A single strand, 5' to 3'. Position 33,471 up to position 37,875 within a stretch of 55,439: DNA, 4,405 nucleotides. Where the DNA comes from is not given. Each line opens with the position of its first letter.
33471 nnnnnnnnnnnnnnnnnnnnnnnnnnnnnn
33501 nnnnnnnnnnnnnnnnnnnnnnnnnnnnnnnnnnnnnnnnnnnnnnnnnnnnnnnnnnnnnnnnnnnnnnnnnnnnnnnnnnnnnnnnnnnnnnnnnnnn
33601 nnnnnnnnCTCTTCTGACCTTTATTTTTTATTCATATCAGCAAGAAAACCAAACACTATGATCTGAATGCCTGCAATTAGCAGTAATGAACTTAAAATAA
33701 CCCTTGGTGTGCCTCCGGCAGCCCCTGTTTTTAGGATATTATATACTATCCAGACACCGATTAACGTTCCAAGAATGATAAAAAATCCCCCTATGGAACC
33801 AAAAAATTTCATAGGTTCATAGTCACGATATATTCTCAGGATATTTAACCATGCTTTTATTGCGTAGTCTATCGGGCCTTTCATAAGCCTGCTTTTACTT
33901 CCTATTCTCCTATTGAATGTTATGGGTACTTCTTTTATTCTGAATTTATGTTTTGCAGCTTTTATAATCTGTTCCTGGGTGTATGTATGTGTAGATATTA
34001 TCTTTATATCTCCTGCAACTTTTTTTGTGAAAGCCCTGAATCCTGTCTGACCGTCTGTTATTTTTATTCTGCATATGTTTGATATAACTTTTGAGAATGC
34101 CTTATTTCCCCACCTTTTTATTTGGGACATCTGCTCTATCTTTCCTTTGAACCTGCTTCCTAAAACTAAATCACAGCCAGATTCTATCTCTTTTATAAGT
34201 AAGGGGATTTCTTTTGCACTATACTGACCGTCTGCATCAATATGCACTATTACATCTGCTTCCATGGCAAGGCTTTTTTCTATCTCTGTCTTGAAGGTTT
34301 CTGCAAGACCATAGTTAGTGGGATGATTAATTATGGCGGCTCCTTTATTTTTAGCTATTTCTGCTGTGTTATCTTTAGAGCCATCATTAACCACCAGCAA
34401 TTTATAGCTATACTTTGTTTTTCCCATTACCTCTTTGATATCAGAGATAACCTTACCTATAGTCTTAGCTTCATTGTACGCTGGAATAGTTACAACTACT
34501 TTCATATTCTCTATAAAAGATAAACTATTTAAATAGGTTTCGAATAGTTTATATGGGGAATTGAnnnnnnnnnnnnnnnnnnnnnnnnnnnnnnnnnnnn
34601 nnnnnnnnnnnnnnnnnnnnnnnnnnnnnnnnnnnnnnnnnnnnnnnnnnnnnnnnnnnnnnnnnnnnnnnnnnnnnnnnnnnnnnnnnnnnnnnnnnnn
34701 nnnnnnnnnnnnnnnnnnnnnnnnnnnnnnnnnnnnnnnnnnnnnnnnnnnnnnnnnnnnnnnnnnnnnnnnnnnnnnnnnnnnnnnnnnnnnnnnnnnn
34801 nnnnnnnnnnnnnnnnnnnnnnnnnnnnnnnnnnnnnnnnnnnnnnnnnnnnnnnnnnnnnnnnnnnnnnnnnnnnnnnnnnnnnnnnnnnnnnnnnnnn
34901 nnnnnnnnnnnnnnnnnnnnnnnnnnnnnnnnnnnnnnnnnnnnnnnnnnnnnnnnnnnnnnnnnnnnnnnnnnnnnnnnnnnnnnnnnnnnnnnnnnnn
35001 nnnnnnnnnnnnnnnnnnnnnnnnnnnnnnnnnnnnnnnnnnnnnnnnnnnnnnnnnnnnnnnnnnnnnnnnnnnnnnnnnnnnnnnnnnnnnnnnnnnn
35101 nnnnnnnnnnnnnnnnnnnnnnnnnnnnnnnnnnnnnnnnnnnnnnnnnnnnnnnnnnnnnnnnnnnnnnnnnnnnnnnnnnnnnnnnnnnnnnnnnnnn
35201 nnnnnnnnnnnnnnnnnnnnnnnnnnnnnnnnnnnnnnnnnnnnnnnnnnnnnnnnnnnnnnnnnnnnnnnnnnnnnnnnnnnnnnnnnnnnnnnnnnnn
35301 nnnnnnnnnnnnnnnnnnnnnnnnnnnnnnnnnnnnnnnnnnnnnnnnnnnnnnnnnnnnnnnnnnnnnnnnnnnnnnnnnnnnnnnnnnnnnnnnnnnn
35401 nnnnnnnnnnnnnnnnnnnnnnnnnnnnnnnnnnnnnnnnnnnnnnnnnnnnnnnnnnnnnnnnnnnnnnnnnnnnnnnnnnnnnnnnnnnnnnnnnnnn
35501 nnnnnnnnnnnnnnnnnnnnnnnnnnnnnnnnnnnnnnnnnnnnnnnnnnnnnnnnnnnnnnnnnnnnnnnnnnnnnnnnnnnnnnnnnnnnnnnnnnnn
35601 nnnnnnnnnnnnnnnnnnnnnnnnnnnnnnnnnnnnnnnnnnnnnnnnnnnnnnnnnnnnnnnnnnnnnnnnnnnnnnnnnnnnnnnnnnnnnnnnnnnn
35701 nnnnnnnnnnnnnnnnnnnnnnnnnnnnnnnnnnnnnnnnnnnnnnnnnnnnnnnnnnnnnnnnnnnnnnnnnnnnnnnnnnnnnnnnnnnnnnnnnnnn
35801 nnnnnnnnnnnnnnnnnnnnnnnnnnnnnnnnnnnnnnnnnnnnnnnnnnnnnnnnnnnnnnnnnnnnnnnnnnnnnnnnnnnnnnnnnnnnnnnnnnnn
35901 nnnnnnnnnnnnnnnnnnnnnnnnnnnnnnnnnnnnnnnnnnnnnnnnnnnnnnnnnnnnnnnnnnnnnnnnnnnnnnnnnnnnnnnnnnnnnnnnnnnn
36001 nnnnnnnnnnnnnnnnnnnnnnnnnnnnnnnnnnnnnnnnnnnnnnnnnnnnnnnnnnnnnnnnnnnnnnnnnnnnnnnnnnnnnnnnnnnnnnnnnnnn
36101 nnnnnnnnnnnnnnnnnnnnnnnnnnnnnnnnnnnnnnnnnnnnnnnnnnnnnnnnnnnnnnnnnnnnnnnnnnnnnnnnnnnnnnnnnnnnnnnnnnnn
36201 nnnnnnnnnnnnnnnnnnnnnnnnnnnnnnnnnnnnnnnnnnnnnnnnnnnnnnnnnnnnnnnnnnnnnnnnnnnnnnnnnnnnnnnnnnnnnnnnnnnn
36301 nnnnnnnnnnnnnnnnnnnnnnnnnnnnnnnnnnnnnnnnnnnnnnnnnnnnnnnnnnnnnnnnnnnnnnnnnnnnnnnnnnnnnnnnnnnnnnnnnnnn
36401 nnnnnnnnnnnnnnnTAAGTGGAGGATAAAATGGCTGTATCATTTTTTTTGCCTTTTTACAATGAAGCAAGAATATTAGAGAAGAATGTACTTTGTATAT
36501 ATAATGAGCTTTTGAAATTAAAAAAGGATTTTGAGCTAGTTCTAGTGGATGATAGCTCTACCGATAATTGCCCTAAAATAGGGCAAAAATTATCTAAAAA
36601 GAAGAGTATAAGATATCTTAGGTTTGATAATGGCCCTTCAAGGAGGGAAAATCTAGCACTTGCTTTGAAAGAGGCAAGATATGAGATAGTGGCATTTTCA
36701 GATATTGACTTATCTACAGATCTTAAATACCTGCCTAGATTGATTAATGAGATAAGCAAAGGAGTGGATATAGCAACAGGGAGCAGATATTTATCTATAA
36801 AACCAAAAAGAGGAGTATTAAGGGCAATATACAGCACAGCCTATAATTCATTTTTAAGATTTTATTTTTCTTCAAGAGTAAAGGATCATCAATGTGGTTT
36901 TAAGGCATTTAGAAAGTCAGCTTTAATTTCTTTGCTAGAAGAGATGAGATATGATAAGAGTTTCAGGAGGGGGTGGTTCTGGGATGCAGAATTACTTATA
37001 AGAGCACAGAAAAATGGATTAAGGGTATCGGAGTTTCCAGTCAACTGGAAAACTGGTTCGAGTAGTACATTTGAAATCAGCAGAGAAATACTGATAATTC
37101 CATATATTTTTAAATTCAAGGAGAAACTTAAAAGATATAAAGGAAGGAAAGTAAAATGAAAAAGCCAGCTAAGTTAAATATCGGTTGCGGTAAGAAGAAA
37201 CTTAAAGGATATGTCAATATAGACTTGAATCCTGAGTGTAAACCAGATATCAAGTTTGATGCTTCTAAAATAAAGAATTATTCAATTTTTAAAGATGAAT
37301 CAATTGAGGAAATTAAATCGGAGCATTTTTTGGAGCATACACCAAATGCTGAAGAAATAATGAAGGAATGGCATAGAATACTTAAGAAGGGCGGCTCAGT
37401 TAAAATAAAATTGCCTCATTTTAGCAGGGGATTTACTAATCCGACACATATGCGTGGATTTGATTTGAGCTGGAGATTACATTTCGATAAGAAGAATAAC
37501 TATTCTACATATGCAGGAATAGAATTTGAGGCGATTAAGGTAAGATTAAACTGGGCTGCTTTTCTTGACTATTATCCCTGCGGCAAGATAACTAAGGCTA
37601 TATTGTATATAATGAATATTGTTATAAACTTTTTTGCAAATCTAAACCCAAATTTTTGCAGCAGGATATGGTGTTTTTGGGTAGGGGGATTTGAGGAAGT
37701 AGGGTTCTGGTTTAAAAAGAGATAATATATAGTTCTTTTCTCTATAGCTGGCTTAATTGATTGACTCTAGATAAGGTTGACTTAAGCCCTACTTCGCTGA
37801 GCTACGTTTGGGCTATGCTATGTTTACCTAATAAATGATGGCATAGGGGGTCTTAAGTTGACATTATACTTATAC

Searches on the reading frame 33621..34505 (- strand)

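Call 6: search_protein_families(library=pfam, proteins=[window:33621-34505:-], max_evalue=0.001)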
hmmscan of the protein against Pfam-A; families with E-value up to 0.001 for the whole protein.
window:33621-34505:- (294 aa): 2 families
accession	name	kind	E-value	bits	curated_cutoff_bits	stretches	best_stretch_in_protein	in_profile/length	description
PF00535.33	Glycos_transf_2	-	1.7e-23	83.8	23.3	1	5-164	2-164/168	Glycosyl transferase family 2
PF13704.12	Glyco_tranf_2_4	-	0.00081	20.3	27.5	0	35-92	21-81/98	Glycosyl transferase family 2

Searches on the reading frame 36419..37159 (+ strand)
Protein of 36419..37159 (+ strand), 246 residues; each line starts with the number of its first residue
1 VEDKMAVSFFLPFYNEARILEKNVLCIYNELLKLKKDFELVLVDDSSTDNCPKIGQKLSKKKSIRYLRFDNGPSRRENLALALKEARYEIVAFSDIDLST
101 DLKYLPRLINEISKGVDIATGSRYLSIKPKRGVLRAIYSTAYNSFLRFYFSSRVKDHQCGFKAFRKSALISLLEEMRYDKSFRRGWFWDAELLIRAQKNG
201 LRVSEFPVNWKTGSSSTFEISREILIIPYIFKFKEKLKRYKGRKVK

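Call 6: search_protein_families(library=pfam, proteins=[window:36419-37159:+], max_evalue=0.001)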
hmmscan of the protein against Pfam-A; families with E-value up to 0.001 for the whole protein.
window:36419-37159:+ (246 aa): 2 families
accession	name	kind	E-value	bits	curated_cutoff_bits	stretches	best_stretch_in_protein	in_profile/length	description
PF00535.33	Glycos_transf_2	-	1.5e-21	77.5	23.3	1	8-171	1-166/168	Glycosyl transferase family 2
PF13506.12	Glyco_transf_21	-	0.0003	20.7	21.7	1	78-169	21-114/174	Glycosyl transferase family 21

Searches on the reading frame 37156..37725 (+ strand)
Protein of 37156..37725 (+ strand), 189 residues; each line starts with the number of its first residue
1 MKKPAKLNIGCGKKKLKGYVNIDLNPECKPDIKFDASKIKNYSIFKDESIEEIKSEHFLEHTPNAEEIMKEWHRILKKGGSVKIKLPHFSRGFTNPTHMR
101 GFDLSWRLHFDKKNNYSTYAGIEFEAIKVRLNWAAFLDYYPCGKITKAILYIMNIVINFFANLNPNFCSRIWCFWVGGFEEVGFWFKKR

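Call 6: search_protein_families(library=pfam, proteins=[window:37156-37725:+], max_evalue=0.001)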
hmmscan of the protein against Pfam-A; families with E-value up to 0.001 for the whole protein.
window:37156-37725:+ (189 aa): 1 family
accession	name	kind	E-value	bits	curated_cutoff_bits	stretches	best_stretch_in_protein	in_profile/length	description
PF08241.18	Methyltransf_11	-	1.8e-06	28.9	21.2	1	32-82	44-93/95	Methyltransferase domain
